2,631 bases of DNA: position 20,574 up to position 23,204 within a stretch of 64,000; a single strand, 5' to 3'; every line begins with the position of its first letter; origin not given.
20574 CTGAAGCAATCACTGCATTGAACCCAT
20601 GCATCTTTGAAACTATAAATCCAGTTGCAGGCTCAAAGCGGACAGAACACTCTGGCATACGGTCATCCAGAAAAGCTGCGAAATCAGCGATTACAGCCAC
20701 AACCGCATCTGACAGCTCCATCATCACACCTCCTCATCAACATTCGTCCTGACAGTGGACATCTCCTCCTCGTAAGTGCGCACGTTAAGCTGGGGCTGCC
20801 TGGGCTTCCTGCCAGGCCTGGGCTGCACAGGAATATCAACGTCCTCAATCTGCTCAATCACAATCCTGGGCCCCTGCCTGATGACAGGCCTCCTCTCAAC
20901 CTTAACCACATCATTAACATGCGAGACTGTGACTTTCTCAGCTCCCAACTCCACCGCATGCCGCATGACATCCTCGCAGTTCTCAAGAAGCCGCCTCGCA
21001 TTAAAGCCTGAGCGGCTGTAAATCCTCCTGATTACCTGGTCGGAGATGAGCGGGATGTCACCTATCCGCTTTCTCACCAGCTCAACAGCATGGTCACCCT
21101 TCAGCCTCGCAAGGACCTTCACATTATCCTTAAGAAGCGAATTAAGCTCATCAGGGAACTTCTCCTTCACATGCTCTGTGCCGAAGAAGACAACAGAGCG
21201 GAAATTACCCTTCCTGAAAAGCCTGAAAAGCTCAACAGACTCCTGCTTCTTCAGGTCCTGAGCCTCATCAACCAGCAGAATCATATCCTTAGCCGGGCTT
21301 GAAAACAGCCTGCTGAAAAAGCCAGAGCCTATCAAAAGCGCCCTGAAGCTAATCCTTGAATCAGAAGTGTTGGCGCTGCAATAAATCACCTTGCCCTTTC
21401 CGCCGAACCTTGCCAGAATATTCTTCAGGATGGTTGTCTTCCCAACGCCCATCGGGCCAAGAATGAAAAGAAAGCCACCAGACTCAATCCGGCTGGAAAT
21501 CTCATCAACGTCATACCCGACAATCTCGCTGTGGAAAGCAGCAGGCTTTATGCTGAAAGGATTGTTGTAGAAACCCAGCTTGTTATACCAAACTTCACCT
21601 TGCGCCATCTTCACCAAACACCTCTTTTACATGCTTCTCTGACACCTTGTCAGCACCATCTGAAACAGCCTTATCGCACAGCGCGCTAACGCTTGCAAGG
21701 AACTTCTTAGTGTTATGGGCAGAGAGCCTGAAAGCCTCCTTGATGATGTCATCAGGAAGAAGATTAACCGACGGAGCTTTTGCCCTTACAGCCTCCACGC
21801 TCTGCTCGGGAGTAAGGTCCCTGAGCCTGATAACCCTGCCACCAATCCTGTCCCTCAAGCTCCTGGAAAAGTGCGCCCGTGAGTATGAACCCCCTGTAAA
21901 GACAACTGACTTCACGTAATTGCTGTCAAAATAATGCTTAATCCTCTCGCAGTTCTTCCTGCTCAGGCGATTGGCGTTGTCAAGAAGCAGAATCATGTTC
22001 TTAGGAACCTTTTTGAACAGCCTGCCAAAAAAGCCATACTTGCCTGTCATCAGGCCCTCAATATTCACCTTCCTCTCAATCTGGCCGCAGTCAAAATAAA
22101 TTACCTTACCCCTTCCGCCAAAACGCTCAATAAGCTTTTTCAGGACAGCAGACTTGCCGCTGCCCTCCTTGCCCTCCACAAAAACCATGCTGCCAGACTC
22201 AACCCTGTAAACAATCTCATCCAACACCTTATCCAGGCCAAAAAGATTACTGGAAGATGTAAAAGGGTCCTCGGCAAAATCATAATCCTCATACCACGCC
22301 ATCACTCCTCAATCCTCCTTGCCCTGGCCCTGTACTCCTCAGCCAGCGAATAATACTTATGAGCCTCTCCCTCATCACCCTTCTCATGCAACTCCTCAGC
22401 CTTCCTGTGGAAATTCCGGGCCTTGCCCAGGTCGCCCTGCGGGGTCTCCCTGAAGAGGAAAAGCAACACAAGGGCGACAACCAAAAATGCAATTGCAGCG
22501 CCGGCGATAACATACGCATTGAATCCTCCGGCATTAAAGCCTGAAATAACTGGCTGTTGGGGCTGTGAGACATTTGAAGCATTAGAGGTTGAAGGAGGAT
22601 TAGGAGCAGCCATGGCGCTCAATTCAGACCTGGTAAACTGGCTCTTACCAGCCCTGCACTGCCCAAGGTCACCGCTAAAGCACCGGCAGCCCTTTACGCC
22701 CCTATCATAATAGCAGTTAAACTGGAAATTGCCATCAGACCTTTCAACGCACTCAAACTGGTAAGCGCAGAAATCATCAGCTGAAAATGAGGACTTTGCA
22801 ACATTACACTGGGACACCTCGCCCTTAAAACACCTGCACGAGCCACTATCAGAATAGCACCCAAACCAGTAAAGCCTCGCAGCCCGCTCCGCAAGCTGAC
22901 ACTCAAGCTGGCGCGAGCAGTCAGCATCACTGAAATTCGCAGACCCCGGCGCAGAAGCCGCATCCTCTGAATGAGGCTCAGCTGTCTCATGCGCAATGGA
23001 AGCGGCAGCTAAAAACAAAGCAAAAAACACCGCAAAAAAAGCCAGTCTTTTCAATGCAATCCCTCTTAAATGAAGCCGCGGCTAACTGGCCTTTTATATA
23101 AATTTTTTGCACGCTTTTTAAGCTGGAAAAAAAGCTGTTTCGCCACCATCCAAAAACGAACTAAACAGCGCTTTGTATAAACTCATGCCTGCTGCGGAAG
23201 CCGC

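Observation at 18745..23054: Uncharacterised six-gene operon: Cys-repeat membrane protein, two paralogous AAA+ ATPases and three orphan proteins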

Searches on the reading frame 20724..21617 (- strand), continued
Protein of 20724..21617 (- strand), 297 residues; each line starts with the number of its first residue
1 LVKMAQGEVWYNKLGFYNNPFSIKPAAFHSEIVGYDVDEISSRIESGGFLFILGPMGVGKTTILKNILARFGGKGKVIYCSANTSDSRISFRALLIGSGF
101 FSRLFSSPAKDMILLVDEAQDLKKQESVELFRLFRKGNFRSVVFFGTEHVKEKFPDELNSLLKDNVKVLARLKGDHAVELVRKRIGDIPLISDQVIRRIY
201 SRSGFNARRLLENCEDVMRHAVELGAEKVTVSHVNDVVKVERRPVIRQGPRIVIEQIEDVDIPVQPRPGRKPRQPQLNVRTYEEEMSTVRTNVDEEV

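Call 63: search_protein_families(library=pfam, proteins=[L066:4302-7229:+, L037:185-3871:+, L058:1991-6997:+, L087:1126-7101:+, L019:505-7053:+, L041:5850-7040:+, L076:869-1891:+], max_evalue=0.001)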
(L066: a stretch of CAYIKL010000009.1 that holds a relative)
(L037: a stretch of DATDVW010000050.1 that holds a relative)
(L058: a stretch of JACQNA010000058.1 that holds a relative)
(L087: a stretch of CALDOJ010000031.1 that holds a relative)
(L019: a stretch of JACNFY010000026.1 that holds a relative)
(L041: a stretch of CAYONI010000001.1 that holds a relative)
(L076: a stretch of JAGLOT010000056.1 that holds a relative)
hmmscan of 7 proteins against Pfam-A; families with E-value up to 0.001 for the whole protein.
L066:4302-7229:+ (975 aa): 0 families

L037:185-3871:+ (1228 aa): 2 families
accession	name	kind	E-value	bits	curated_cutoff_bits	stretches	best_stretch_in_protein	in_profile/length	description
PF20578.4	aBig_2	-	2.1e-42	143.2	27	3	673-759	1-87/89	Atrophied bacterial Ig domain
PF13229.12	Beta_helix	-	5.7e-05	23.2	25.9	0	378-510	23-133/158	Right handed beta helix region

L058:1991-6997:+ (1668 aa): 2 families
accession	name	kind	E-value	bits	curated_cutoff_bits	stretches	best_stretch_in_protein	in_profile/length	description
PF20578.4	aBig_2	-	3.1e-40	136.3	27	3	1110-1195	2-87/89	Atrophied bacterial Ig domain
PF13229.12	Beta_helix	-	2.8e-11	43.7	25.9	1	351-498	25-158/158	Right handed beta helix region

L087:1126-7101:+ (1991 aa): 5 families
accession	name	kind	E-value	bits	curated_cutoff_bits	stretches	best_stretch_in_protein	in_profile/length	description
PF19077.6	Big_13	-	1.6e-54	183.1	27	5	334-413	23-101/102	Bacterial Ig-like domain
PF17957.7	Big_7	-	2.9e-31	108.4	24.1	5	614-687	3-70/70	Bacterial Ig domain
PF13750.12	Big_3_3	-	5.2e-23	81.9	27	0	1159-1223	7-75/157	Bacterial Ig-like domain (group 3)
PF16355.11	DUF4982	-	2.4e-08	34.3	23.9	0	1223-1244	8-29/61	Domain of unknown function (DUF4982)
PF13754.12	Big_3_4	-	5.3e-06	26.7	27.3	0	856-900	19-61/106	Domain of unknown function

L019:505-7053:+ (2182 aa): 7 families
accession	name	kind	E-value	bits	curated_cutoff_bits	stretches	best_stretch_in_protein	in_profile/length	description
PF17963.7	Big_9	-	1.3e-29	103.4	23.6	4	1127-1211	1-87/89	Bacterial Ig domain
PF05345.18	He_PIG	-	1.9e-18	67.1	24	2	577-660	1-93/96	Putative Ig domain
PF17803.7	Cadherin_4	-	5.5e-13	49.7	25.1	0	659-712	4-61/71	Bacterial cadherin-like domain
PF00801.26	PKD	-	6.7e-06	26.5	23.5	1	966-1032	14-80/80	PKD domain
PF17957.7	Big_7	-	1.6e-05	25.9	24.1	1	1489-1560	1-70/70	Bacterial Ig domain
PF18911.6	PKD_4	-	1.8e-05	25.2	27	1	1398-1482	1-85/85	PKD domain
PF06832.18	BiPBP_C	-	0.00013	22.2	26.8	0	1497-1567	19-85/90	Penicillin-Binding Protein C-terminus Family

L041:5850-7040:+ (396 aa): 0 families

L076:869-1891:+ (340 aa): 0 families

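Call 65: find_related_loci(query=A2, collection=viral_contigs, flank=6000)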
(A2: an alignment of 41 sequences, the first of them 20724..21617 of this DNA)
Query A2 (297 aa) in viral_contigs; peptide patterns used: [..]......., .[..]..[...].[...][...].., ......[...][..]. (x = any residue, [..] = any of these).
600 stretches matched a pattern, but none encodes a relative of the query by tblastn (E <= 1e-3).

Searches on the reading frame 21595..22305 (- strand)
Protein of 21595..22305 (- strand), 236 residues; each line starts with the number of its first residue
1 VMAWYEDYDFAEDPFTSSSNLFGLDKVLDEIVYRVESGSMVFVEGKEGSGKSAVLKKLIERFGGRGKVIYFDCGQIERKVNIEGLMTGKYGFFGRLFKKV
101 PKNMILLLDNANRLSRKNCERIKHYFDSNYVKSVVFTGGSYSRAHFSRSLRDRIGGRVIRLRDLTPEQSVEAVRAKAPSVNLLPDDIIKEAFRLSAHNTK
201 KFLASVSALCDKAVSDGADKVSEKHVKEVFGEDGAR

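Call 3: search_protein_families(library=pfam, proteins=[window:21595-22305:-], max_evalue=1)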
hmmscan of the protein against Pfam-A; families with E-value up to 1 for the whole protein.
window:21595-22305:- (236 aa): 22 families
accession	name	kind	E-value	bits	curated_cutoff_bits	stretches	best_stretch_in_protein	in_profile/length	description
PF13173.12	AAA_14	-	1.6e-05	25.4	27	1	39-160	3-117/129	AAA domain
PF13401.12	AAA_22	-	3.7e-05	24.5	27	1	37-73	4-41/130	AAA domain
PF01637.24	ATPase_2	-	4.2e-05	23.9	33.2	1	33-83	15-66/225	ATPase domain predominantly from Archaea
PF13191.12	AAA_16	-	9.5e-05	23.4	32.6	1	28-76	12-63/167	AAA ATPase domain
PF05729.18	NACHT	-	0.00017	21.9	26.7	1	40-174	2-161/167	NACHT domain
PF25199.1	nSTAND_NTPase5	-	0.002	18.4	34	1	25-117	26-111/145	Novel STAND NTPase 5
PF06414.18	Zeta_toxin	-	0.011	15.7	22.3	1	36-72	14-50/199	Zeta toxin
PF05970.20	PIF1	-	0.014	15.5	25.9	1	26-68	8-52/223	PIF1-like helicase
PF25201.1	nSTAND6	-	0.018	15.5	27.7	1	21-62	1-42/148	Novel STAND NTPase 6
PF20703.3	nSTAND1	-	0.025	14.7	27.1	1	21-56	16-51/379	Novel STAND NTPase 1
PF00005.33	ABC_tran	-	0.038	15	25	1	29-64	2-37/137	ABC transporter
PF00158.32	Sigma54_activat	-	0.04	14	20.2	1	26-83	10-68/168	Sigma-54 interaction domain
PF13238.12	AAA_18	-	0.053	14.4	29.4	1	41-110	1-65/128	AAA domain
PF00004.35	AAA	-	0.057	14.3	21.2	1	43-118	3-73/131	ATPase family associated with various cellular activities (AAA)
PF20720.3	nSTAND3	-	0.074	13.2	27.2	1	28-71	7-51/155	Novel STAND NTPase 3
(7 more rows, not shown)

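Call 4: search_protein_families(library=padloc, proteins=[window:21595-22305:-], max_evalue=1)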
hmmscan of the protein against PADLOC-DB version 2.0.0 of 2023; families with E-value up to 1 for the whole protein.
window:21595-22305:- (236 aa): 9 families
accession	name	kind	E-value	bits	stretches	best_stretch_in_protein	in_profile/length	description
PDLC04140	mad8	-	8.5e-07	26.8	1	26-75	15-67/314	mads_8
PDLC02350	AbiO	-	7.9e-05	19.6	1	29-136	188-290/468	AbiO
PDLC02169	Avs4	-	0.00026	16.3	1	26-128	197-298/1570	-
PDLC02372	Nhi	-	0.00035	17.3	1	33-136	196-293/470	-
PDLC05051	PDC-S60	-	0.00089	15.5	1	41-164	391-524/1027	-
PDLC01734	typeIV_RecD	-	0.0061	12.9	1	17-60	334-376/763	RecD_0_IVD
PDLC04690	PDC-M51B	-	0.03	12.1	1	40-64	4-28/191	-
PDLC01148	RecD_like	-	0.037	10.3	1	22-60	312-350/719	RecD/Tra ATPase fused to N-terminal HHH domain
PDLC02499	BrxF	-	0.039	12.3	0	40-60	23-43/133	BrxF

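Call 7: search_protein_families(library=ncbifam, proteins=[window:21595-22305:-], max_evalue=0.1)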
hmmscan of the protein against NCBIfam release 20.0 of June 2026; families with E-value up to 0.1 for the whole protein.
window:21595-22305:- (236 aa): 67 families (the best 25 are shown)
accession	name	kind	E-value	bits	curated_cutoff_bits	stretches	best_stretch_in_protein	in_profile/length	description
NF053861.1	DS8_antiphage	equivalog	5.4e-06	24.4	790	1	29-142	361-485/994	anti-phage protein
TIGR02324.1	CP_lyasePhnL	equivalog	3.8e-05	23.3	256.3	1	26-65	22-61/224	phosphonate C-P lyase system protein PhnL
NF041815.1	Avs4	equivalog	8.3e-05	20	1500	1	26-125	193-295/1579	AVAST type 4 anti-phage nuclease Avs4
TIGR03420.1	DnaA_homol_Hda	equivalog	0.00013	21.6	194.8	1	31-209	32-205/226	DnaA regulatory inactivator Hda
NF000167.2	ABCF_Lsa_all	exception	0.00021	20.4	750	1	22-62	319-359/492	Lsa family ABC-F type ribosomal protection protein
NF008105.0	PRK10851.1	equivalog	0.00022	20.1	502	1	19-123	9-114/362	sulfate/thiosulfate ABC transporter ATP-binding protein CysA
NF010068.0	PRK13548.1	equivalog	0.00035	19.8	261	1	25-68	18-62/261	heme ABC transporter ATP-binding protein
TIGR03608.1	L_ocin_972_ABC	subfamily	0.0004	19.9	254.85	1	23-92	9-80/206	putative bacteriocin export ABC transporter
TIGR02673.1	FtsE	equivalog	0.00048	19.8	264.85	1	26-60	16-50/214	cell division ATP-binding protein FtsE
NF007027.0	PRK09493.1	equivalog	0.00059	19.3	379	1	15-57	4-46/240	glutamine ABC transporter ATP-binding protein GlnQ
TIGR00968.1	3a0106s01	subfamily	0.00086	18.9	342.75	1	19-59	7-47/237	sulfate ABC transporter ATP-binding protein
TIGR02203.1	MsbA_lipidA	equivalog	0.00088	17.9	602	1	26-63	347-383/572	lipid A export permease/ATP-binding protein MsbA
NF000355.4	ribo_prot_ABC_F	equivalog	0.00096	18.1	380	1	25-65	326-366/499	ribosomal protection-like ABC-F family protein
TIGR01189.1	ccmA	equivalog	0.0015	18.2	131.6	1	25-58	13-46/198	heme ABC exporter ATP-binding protein CcmA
NF040873.1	AztA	equivalog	0.0018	17.8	220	1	25-58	5-38/191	zinc ABC transporter ATP-binding protein AztA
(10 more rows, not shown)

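Call 24: search_solved_structures(query=A3, max_evalue=1)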
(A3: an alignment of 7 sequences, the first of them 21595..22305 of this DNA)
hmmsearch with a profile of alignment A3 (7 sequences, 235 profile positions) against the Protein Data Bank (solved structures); distinct sequences matched with E-value up to 1: 366 (the best 60 are shown).
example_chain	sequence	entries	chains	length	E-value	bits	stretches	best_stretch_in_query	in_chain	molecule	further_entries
6d3r_A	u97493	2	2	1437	1.9e-06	30.6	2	25-61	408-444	Cystic fibrosis transmembrane conductance regulator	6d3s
7nhk_0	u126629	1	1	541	1.1e-05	28.1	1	15-64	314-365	ABC-F type ribosomal protection protein Lsa(A)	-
9y1q_A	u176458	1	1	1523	1.7e-05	27.5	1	25-61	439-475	Cystic fibrosis transmembrane conductance regulator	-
8v7z_A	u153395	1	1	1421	2.2e-05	27.1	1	25-61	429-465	Cystic fibrosis transmembrane conductance regulator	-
8v81_A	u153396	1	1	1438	2.2e-05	27.1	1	25-61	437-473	Cystic fibrosis transmembrane conductance regulator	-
7svr_A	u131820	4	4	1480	2.2e-05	27.1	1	25-61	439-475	Cystic fibrosis transmembrane conductance regulator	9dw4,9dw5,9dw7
8eig_A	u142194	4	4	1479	2.3e-05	27.1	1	25-61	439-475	Cystic fibrosis transmembrane conductance regulator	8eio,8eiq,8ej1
5uak_A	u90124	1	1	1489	2.3e-05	27.1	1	25-61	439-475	Cystic fibrosis transmembrane conductance regulator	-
7sv7_A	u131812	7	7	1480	2.3e-05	27.1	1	25-61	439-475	Cystic fibrosis transmembrane conductance regulator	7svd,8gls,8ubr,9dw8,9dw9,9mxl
8fzq_A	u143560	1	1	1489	2.3e-05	27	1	25-61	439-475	Cystic fibrosis transmembrane conductance regulator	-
6msm_A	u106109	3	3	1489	2.3e-05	27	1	25-61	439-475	Cystic fibrosis transmembrane conductance regulator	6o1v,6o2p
4yms_J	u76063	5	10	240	3.1e-05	26.6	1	18-99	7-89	ABC-type polar amino acid transport system, ATPase component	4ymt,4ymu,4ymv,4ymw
6ha8_V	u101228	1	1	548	6.6e-05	25.6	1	24-60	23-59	Nucleotide-binding protein ExpZ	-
1sgw_A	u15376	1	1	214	0.00012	24.7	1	15-70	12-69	putative ABC transporter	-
4rvc_A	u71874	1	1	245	0.00024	23.7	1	22-75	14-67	ABC transporter ATP-binding protein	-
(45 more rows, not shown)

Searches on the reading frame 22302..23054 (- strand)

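Call 3: search_protein_families(library=pfam, proteins=[window:22302-23054:-], max_evalue=1)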
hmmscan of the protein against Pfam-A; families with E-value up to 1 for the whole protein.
window:22302-23054:- (250 aa): 1 family
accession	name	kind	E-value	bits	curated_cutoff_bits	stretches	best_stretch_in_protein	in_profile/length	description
PF08590.15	DUF1771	-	0.035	14.9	28.7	1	211-248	14-51/64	Domain of unknown function (DUF1771)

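Call 4: search_protein_families(library=padloc, proteins=[window:22302-23054:-], max_evalue=1)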
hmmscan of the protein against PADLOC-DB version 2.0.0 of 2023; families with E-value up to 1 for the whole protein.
window:22302-23054:- (250 aa): 0 families

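Call 7: search_protein_families(library=ncbifam, proteins=[window:22302-23054:-], max_evalue=0.1)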
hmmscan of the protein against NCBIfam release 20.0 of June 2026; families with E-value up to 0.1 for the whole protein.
window:22302-23054:- (250 aa): 0 families

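Call 58: search_protein_families(library=phrogs, proteins=[window:22302-23054:-], max_evalue=0.01)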
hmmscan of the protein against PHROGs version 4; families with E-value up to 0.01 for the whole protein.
window:22302-23054:- (250 aa): 1 family
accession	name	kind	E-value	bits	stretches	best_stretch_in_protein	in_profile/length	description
phrog_3751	-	moron, auxiliary metabolic gene and host takeover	0.00069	21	1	185-244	10-69/92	membrane protein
